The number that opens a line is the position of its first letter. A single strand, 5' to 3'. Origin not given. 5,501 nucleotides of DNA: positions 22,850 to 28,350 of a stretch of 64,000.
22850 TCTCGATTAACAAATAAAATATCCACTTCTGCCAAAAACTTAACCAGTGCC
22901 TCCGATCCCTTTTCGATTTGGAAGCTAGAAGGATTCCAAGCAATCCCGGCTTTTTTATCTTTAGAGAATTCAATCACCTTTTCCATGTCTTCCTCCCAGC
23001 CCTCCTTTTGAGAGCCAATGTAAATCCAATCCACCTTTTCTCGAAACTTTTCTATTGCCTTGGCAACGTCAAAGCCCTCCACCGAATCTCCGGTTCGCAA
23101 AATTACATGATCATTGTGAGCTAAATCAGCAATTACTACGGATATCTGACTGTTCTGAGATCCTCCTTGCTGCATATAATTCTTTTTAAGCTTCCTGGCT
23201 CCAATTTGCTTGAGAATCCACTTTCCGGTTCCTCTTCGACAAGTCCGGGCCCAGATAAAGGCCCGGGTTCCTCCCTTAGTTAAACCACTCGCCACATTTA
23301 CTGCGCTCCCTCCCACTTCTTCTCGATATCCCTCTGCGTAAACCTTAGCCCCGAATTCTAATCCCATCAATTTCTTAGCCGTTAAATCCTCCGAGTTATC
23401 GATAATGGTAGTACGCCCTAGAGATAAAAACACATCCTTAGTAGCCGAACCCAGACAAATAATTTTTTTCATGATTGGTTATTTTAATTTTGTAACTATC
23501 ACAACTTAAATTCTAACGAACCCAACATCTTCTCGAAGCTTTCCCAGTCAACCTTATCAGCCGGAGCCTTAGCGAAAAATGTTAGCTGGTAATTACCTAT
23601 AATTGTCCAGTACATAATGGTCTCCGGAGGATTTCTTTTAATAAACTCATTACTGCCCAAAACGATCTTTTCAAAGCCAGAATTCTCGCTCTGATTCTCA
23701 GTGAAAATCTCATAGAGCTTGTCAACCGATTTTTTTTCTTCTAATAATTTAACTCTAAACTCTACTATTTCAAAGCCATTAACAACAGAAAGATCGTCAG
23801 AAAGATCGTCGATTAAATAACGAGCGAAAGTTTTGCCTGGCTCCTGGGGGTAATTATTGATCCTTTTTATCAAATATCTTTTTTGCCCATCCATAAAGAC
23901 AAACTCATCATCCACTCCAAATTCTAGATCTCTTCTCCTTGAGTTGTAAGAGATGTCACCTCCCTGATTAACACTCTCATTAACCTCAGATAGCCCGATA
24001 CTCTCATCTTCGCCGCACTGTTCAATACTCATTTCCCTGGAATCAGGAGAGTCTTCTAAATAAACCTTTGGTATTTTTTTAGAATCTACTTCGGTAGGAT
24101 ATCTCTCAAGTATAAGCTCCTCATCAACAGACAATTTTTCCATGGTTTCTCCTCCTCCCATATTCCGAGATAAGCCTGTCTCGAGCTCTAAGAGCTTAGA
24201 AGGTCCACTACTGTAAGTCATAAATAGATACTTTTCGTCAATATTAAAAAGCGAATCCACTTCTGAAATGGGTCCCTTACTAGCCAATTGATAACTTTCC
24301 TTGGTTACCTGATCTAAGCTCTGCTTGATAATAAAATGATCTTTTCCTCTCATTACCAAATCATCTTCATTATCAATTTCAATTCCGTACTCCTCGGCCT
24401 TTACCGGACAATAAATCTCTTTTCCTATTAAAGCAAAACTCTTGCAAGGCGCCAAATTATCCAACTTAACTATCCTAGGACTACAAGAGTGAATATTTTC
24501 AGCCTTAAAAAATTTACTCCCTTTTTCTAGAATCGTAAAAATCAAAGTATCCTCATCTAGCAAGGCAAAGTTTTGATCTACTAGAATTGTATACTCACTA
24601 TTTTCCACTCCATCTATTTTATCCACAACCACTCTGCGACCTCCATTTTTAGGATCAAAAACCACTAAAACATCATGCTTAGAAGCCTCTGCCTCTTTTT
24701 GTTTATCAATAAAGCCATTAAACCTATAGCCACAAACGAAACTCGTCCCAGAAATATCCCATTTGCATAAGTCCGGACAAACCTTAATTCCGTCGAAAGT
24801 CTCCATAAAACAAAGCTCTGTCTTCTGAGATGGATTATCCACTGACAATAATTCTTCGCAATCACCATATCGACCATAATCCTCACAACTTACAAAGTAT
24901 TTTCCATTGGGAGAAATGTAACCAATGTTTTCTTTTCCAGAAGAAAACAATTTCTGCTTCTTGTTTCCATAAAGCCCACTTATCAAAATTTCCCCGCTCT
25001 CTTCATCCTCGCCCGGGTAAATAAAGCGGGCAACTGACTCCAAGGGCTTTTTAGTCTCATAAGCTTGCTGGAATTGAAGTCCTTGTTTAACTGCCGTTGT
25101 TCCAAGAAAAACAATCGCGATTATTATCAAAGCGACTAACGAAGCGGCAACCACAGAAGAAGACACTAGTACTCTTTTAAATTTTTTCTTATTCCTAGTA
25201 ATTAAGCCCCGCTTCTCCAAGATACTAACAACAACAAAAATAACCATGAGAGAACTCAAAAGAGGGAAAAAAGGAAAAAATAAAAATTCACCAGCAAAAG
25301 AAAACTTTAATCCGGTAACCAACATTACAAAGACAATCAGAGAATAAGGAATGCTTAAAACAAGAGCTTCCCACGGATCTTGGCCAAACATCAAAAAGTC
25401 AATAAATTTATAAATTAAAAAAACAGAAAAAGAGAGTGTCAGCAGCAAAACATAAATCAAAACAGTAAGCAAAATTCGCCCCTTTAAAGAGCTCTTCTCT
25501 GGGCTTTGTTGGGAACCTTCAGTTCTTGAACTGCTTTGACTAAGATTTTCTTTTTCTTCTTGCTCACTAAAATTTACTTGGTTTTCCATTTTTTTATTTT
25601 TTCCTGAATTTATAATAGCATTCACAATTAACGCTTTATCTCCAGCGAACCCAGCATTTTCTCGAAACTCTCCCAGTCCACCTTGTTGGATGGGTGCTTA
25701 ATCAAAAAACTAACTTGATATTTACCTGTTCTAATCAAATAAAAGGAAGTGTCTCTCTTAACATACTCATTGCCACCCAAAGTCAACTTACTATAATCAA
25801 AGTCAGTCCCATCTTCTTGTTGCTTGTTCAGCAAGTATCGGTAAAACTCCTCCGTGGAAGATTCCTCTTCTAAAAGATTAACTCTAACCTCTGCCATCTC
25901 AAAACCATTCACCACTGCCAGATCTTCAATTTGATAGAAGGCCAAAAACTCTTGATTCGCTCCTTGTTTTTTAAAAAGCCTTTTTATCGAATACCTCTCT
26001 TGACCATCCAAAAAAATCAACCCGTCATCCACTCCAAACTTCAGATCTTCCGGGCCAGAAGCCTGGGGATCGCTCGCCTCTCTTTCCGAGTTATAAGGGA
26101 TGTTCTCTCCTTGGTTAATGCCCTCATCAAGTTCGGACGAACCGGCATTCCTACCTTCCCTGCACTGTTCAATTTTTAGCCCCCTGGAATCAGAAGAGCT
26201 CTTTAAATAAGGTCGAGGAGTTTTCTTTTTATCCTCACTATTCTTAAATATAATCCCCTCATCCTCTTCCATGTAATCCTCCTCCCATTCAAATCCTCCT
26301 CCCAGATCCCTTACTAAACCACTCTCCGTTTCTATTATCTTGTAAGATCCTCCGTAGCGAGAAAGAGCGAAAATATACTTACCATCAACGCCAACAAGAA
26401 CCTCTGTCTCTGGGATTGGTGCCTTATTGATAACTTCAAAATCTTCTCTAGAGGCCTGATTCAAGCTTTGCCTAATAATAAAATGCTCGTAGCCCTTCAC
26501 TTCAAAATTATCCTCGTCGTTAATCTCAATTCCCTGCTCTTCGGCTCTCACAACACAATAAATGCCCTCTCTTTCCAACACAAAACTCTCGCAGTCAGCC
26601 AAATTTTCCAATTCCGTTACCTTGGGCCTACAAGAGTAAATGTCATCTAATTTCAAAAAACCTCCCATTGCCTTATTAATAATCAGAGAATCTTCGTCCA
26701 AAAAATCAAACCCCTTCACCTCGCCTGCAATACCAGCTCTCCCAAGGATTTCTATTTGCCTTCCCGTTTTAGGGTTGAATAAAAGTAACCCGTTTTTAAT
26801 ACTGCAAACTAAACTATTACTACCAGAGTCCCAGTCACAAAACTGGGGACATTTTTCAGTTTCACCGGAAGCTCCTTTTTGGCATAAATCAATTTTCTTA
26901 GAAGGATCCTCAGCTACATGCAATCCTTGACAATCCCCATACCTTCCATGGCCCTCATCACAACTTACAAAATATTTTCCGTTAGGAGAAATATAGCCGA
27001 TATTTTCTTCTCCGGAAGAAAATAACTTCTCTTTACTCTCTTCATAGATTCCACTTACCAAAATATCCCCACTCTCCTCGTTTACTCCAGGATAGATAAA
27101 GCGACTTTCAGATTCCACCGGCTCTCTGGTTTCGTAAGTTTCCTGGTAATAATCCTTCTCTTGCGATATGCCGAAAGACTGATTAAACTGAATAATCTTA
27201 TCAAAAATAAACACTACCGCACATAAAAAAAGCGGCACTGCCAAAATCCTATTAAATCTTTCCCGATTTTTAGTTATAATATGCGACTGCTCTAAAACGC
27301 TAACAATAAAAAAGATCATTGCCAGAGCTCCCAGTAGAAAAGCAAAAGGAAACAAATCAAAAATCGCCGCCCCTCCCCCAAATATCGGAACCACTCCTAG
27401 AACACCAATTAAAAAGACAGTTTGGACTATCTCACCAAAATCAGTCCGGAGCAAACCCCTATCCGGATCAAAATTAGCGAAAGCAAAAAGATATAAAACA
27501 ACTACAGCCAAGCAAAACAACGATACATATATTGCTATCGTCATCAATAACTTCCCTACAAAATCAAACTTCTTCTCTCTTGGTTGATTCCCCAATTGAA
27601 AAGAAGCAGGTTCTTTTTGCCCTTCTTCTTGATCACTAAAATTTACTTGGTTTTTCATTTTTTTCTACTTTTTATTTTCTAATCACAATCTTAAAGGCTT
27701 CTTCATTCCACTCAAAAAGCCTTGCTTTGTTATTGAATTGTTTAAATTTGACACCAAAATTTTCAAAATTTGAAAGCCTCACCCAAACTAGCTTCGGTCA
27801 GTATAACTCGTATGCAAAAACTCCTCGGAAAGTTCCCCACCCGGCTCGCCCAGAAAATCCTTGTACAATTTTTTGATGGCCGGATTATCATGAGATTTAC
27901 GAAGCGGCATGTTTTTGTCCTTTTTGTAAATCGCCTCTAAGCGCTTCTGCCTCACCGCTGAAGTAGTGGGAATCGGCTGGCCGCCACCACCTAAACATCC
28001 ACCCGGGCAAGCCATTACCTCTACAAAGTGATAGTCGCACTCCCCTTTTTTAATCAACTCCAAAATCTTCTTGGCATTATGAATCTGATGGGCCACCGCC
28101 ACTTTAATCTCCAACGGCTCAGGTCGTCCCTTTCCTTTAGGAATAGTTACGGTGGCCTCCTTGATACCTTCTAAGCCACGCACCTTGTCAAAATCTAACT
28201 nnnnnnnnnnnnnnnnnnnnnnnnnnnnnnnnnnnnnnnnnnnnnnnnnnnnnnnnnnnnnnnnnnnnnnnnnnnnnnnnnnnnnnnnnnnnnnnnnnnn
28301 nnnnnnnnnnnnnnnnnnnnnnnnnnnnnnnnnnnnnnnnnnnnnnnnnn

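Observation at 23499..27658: Tandem pair of diverged paralogous membrane proteins with gene-conversion-like identical 5' ends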

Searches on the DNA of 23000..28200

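Call 58: search_rna_families(source=window, start=23000, end=28200, threshold=evalue, max_evalue=1)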
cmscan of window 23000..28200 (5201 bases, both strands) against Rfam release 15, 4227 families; matches with E-value up to 1: 1.
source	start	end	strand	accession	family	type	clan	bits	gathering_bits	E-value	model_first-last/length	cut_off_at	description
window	23959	24014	-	RF01129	sR44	Gene; snRNA; snoRNA; CD-box;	-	19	45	0.23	1-55/55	no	Small nucleolar RNA sR44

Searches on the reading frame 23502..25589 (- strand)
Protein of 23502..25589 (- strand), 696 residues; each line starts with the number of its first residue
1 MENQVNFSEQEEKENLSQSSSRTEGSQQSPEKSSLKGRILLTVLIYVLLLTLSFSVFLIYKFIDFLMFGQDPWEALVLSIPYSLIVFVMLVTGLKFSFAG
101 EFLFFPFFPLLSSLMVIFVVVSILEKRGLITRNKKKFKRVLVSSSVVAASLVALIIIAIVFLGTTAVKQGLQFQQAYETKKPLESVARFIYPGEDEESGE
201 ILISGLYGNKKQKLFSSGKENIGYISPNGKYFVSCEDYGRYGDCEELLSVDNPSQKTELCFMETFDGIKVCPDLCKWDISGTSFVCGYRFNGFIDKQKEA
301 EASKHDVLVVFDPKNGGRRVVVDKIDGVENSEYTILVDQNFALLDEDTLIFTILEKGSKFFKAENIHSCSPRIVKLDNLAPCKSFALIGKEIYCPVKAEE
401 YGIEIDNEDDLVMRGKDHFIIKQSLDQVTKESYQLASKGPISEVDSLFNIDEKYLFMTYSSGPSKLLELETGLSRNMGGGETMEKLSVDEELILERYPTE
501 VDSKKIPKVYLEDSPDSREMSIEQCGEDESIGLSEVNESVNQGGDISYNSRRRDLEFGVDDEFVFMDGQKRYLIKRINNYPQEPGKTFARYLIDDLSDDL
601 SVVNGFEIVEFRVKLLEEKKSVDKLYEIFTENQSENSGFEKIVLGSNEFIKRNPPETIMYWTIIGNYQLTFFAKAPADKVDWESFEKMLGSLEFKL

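Call 7: search_protein_families(library=pfam, proteins=[window:23502-25589:-], max_evalue=0.1)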
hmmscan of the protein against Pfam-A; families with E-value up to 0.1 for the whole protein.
window:23502-25589:- (696 aa): 0 families

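Call 56: find_encoding_contigs(protein=window:23502-25589:-, flank=6000, max_places=10)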
Protein window:23502-25589:- (696 aa): no gene with exactly this product is on record in the collection.
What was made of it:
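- Tried and rejected: Exact look-up of the 696-aa form of B: not on record (call 56), so alternative contexts or an A-B fusion could not be sought.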

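Call 61: search_protein_families(library=ncbifam, proteins=[window:23502-25589:-], max_evalue=0.1)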
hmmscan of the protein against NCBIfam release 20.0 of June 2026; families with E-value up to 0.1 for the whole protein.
window:23502-25589:- (696 aa): 0 families

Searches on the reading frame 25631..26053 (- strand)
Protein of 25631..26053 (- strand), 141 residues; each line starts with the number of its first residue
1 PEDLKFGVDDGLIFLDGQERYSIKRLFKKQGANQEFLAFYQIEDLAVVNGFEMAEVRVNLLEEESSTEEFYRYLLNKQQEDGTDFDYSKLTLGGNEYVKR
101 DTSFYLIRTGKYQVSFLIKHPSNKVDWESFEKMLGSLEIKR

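Call 66: search_solved_structures(query=A3, max_evalue=10, show_alignments=1)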
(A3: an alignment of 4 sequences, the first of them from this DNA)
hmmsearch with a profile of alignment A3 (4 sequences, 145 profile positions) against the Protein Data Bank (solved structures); distinct sequences matched with E-value up to 10: 4.
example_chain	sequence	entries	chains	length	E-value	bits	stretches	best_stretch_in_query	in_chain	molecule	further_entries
6y7o_A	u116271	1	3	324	0.0061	19.7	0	30-69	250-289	Tako8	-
6g6m_A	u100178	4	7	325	0.0071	19.5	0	30-68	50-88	Tako8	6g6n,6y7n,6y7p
5mn2_C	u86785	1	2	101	0.04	17.1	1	10-89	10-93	Affimer G3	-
5szi_A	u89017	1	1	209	0.14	15.3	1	54-141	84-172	Ras-related protein Rab-8A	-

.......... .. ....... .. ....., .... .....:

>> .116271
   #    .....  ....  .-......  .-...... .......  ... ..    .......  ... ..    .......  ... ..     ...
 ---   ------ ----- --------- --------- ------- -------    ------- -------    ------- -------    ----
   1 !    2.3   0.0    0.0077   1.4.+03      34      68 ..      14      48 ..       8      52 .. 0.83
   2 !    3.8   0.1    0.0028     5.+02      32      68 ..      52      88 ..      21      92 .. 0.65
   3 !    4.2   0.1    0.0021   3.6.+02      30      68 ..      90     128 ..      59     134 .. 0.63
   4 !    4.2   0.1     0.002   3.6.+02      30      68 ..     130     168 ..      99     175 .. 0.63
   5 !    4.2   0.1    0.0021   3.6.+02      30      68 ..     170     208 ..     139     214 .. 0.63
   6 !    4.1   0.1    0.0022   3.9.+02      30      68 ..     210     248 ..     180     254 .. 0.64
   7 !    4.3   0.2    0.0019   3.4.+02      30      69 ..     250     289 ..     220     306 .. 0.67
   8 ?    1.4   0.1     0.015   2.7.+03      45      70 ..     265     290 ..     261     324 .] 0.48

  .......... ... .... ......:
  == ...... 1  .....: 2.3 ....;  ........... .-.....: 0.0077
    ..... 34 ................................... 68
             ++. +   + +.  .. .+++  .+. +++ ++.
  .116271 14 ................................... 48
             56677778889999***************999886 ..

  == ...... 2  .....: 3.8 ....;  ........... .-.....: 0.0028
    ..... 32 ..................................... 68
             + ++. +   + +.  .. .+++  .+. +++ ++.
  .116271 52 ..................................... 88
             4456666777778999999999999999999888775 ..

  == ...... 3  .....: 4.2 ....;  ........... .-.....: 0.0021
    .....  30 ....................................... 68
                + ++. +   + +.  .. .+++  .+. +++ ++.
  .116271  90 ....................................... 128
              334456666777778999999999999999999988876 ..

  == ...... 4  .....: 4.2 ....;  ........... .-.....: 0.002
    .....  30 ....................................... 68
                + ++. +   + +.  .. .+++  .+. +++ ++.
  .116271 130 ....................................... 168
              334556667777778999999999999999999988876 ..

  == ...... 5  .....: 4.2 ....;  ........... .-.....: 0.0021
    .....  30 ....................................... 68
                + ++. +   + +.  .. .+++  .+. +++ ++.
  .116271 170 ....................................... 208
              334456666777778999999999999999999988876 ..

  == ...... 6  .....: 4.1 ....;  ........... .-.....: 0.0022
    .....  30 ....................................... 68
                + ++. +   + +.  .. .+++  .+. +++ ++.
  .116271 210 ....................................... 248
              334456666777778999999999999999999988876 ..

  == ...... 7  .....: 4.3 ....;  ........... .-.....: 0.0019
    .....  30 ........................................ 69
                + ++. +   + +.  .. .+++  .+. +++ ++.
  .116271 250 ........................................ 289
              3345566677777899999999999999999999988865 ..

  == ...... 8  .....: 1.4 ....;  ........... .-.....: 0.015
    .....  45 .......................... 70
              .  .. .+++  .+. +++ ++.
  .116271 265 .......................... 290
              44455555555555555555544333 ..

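Call 67: search_protein_families(library=pfam, alignment_id=A3, max_evalue=10)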
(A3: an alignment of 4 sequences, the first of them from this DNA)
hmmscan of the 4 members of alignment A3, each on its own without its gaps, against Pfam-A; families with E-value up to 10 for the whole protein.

A. member 1, seq(141 aa): 1 family
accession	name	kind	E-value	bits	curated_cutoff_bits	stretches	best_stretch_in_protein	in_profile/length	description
PF10181.15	PIG-H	-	0.13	12.5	25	1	27-58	17-48/67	GPI-GlcNAc transferase complex, PIG-H component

B. families by the number of members that match (of 4 scanned): 1 family
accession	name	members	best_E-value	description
PF10181.15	PIG-H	1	0.13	GPI-GlcNAc transferase complex, PIG-H component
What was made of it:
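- The C-terminal domain fold has not been identified (calls 66, 67).
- Tried and rejected: C-terminal domain alone against PDB sequences and Pfam: only noise (calls 66, 67).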
